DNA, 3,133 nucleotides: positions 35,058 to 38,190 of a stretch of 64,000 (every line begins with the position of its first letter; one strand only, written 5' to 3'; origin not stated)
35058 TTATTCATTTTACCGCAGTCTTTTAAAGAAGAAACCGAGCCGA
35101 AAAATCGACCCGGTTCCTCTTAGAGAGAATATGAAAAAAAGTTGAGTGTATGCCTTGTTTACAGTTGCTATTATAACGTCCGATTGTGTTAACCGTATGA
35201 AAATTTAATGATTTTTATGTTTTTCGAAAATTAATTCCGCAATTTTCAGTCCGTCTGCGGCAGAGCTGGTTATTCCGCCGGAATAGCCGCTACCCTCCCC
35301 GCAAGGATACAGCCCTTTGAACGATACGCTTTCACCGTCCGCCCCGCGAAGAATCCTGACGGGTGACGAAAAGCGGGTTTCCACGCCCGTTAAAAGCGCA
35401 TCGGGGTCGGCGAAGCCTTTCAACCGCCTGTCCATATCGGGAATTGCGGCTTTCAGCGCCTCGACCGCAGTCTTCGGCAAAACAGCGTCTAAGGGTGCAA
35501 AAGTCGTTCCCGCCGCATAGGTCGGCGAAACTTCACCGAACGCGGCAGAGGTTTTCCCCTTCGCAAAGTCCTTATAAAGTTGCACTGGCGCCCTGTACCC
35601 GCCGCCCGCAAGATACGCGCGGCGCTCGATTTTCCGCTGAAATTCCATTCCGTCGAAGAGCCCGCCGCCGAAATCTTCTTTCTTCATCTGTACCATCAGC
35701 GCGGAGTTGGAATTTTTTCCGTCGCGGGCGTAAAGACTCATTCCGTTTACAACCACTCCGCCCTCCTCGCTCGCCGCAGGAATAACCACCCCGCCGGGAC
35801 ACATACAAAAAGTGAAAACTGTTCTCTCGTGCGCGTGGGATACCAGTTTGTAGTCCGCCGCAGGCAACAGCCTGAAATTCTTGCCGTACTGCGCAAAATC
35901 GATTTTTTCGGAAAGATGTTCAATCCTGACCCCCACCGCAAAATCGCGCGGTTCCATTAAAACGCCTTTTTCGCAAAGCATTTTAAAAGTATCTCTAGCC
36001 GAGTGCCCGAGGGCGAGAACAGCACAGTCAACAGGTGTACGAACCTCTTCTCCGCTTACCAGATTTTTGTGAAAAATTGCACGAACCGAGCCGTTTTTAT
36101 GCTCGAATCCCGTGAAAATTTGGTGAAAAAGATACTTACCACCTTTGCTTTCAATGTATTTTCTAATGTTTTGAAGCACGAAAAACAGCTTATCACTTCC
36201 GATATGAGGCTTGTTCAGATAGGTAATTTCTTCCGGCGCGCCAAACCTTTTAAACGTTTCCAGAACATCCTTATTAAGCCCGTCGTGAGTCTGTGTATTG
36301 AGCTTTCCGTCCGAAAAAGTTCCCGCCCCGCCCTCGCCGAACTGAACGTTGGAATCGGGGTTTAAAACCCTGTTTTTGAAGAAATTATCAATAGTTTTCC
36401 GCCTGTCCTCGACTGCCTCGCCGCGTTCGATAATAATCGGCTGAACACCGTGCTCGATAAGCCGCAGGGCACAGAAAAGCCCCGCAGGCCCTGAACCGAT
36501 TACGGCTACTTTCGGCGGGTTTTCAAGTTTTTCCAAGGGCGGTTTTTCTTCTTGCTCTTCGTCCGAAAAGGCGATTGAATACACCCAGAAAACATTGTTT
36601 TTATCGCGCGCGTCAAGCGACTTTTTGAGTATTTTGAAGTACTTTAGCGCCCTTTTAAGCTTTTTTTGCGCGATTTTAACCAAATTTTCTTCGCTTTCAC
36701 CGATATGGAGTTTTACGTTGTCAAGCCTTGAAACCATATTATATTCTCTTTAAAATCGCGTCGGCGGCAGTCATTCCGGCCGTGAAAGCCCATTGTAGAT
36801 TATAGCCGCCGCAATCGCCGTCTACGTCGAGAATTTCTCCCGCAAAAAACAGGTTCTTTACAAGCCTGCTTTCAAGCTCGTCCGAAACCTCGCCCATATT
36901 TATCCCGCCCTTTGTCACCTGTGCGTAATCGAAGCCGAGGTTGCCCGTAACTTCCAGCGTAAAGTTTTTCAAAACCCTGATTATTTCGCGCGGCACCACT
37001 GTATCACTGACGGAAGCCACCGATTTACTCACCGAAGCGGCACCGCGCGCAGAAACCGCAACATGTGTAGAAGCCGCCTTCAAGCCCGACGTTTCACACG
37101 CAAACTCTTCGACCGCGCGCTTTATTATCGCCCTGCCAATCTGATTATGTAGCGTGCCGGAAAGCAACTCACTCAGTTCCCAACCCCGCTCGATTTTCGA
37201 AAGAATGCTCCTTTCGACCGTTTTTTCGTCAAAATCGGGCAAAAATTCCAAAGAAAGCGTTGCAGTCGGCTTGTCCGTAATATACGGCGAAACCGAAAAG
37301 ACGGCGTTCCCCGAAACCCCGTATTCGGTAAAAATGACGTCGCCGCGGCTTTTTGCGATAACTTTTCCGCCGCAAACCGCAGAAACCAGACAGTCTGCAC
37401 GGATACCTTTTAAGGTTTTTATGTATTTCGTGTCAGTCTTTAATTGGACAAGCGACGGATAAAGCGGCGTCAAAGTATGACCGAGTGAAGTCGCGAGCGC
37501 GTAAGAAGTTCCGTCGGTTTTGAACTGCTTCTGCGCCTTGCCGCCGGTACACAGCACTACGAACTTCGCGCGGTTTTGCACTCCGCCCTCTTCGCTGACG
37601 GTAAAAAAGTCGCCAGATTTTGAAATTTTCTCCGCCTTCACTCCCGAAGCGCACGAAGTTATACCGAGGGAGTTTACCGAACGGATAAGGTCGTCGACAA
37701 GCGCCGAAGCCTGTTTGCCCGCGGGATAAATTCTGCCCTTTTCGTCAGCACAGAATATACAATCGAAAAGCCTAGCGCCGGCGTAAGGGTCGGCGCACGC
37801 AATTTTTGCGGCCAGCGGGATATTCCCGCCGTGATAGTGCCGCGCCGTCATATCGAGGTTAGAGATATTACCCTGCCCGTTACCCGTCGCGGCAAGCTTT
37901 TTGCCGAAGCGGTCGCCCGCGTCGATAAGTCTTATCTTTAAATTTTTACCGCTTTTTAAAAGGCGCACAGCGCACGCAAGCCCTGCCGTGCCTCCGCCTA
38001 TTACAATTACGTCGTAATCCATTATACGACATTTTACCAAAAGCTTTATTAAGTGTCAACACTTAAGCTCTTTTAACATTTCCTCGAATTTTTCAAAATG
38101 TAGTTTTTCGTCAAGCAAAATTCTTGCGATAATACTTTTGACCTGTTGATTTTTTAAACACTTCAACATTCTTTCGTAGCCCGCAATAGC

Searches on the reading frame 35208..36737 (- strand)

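Call 7: search_protein_families(library=ncbifam, proteins=[window:35208-36737:-], max_evalue=0.001)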
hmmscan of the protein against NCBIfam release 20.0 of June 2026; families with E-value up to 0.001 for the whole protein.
window:35208-36737:- (510 aa): 17 families
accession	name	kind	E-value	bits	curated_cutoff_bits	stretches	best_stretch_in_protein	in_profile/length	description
NF041087.1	bile_acid_BaiCD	equivalog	5.2e-06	24.9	825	1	62-108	368-414/642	bile acid Fe-S flavoenzyme BaiCD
NF005547.0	PRK07208.1-3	equivalog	1.7e-05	23.7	380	1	73-109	3-39/465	hypothetical protein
TIGR01318.1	gltD_gamma_fam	subfamily_domain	2.2e-05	23.2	482.95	1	72-109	139-176/467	glutamate synthase, small subunit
NF004780.0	PRK06126.1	subfamily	3.1e-05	22.5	445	1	76-113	10-47/552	hypothetical protein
NF005560.0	PRK07233.1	equivalog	0.00013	20.9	252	1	76-107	2-33/435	hypothetical protein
NF005691.0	PRK07494.1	equivalog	0.00014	20.5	459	1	76-115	10-49/404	UbiH/UbiF family hydroxylase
TIGR04018.1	Bthiol_YpdA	hypoth_equivalog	0.00016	20.6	339.9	1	77-110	2-35/316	YpdA family putative bacillithiol disulfide reductase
TIGR03378.1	glycerol3P_GlpB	equivalog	0.00017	20.8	174.15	1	77-108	3-34/419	anaerobic glycerol-3-phosphate dehydrogenase subunit GlpB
TIGR03467.1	HpnE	equivalog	0.00018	20.9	283.05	0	77-109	1-33/430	hydroxysqualene dehydroxylase HpnE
NF006002.0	PRK08132.1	subfamily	0.00032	19.2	416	1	65-110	19-61/552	FAD-dependent oxidoreductase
NF009408.0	PRK12769.1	equivalog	0.00035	18.8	1003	1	75-105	328-358/659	formate-dependent uric acid utilization protein AegA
NF005548.0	PRK07208.1-4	equivalog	0.0004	19.1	389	1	75-116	4-45/488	hypothetical protein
NF006091.0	PRK08243.1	subfamily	0.00041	19.3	351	1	76-107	4-35/393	4-hydroxybenzoate 3-monooxygenase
NF009410.0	PRK12771.1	subfamily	0.00047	18.8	516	1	69-107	133-171/566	NAD(P)-binding protein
NF049967.1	QhpG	equivalog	0.00067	18.7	240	1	77-107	1-31/423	flavin-dependent monooxygenase QhpG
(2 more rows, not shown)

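Call 8: search_protein_families(library=pfam, proteins=[window:35208-36737:-], max_evalue=0.001)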
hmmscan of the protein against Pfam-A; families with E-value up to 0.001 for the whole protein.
window:35208-36737:- (510 aa): 7 families
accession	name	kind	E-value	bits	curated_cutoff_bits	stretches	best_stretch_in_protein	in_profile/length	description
PF21688.3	FAD-depend_C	-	4.9e-72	242.7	27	1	265-455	1-196/197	FAD-dependent protein, C-terminal domain-like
PF01266.30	DAO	-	3.7e-08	33.7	27.9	0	76-107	1-32/353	FAD dependent oxidoreductase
PF00890.30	FAD_binding_2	-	7.2e-06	25.9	20.4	1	77-108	2-33/414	FAD binding domain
PF01494.25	FAD_binding_3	-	9e-06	25.6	22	1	76-108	3-35/349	FAD binding domain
PF07992.20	Pyr_redox_2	-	3.1e-05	24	26.1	1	76-113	2-39/291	Pyridine nucleotide-disulphide oxidoreductase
PF13738.12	Pyr_redox_3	-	0.00018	21.3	30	1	79-110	2-34/305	Pyridine nucleotide-disulphide oxidoreductase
PF03486.20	HI0933_like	-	0.0002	21.3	50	1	76-109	2-35/244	HI0933-like protein Rossmann domain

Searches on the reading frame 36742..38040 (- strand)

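Call 7: search_protein_families(library=ncbifam, proteins=[window:36742-38040:-], max_evalue=0.001)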
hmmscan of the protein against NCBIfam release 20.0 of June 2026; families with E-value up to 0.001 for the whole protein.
window:36742-38040:- (433 aa): 23 families
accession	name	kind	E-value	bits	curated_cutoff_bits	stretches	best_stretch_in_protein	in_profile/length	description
TIGR00275.1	TIGR00275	subfamily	1.3e-82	277.8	183.8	2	11-320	1-318/401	aminoacetone oxidase family FAD-binding enzyme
TIGR03862.1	flavo_PP4765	subfamily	1.5e-20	73.4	242.65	2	98-316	72-290/376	TIGR03862 family flavoprotein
NF003720.0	PRK05329.1-3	equivalog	1e-06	27.7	313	1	7-41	1-33/437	glycerol-3-phosphate dehydrogenase subunit GlpB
TIGR03197.1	MnmC_Cterm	equivalog_domain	2.1e-06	27.1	174.2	0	10-59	1-46/400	FAD-dependent 5-carboxymethylaminomethyl-2-thiouridine(34) oxidoreductase MnmC1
TIGR03467.1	HpnE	equivalog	4.4e-06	26.3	283.05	1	11-50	1-38/430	hydroxysqualene dehydroxylase HpnE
TIGR01790.1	carotene-cycl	subfamily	4.9e-06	25.9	209.5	0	10-44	1-33/387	lycopene cyclase family protein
NF003719.0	PRK05329.1-2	equivalog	6.2e-06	25.4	359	1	7-36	1-30/423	glycerol-3-phosphate dehydrogenase subunit GlpB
TIGR03378.1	glycerol3P_GlpB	equivalog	1.9e-05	23.9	174.15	1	9-35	1-27/419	anaerobic glycerol-3-phosphate dehydrogenase subunit GlpB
NF002480.1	PRK01747.1-1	equivalog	2.1e-05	23.2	540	0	9-59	249-295/645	bifunctional tRNA (5-methylaminomethyl-2-thiouridine)(34)-methyltransferase MnmC2/FAD-dependent 5-carboxymethylaminomethyl-2-thiouridine(34)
NF008841.0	PRK11883.1-1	equivalog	7.2e-05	21.9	517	1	10-55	5-51/453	protoporphyrinogen oxidase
TIGR00562.1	proto_IX_ox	equivalog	8.5e-05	21.3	97.85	1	10-55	4-48/470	protoporphyrinogen oxidase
TIGR02352.1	thiamin_ThiO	equivalog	0.00011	21.5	250.8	0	11-36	1-26/351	glycine oxidase ThiO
NF003721.0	PRK05329.1-4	equivalog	0.00015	20.9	403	1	7-36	1-30/428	glycerol-3-phosphate dehydrogenase subunit GlpB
NF006130.0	PRK08274.1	equivalog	0.00015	20.7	369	0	8-44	5-39/467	FAD-dependent tricarballylate dehydrogenase TcuA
NF004789.0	PRK06134.1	subfamily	0.00015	20.4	747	0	7-52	11-54/581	FAD-dependent oxidoreductase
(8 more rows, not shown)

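Call 8: search_protein_families(library=pfam, proteins=[window:36742-38040:-], max_evalue=0.001)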
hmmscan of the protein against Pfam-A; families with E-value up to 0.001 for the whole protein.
window:36742-38040:- (433 aa): 10 families
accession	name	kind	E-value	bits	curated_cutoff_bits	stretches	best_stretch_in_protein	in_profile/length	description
PF03486.20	HI0933_like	-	8.3e-47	160.1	50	1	10-427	2-243/244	HI0933-like protein Rossmann domain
PF22780.1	HI0933_like_1st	-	1.2e-19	71.2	27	1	194-310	1-124/165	HI0933-like protein barrel and H2TH domain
PF01266.30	DAO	-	2.8e-10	40.7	27.9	1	10-61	1-48/353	FAD dependent oxidoreductase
PF13454.12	NAD_binding_9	-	1.3e-06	28.9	21.8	0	13-61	2-52/155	FAD-NAD(P)-binding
PF00890.30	FAD_binding_2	-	1.4e-06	28.3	20.4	1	10-51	1-40/414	FAD binding domain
PF07992.20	Pyr_redox_2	-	1.7e-06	28.1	26.1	1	9-44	1-35/291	Pyridine nucleotide-disulphide oxidoreductase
PF01134.28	GIDA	-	3.2e-06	26.9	22.1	0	10-36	1-27/391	Glucose inhibited division protein A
PF13450.12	NAD_binding_8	-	4.2e-06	27.4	21.9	1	13-71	1-54/68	NAD(P)-binding Rossmann-like domain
PF05834.18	Lycopene_cycl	-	2.8e-05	23.8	23.4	1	10-44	1-35/380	Lycopene cyclase protein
PF01946.23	Thi4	-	0.00035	20.3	26.2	1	6-42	15-50/235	Thi4 family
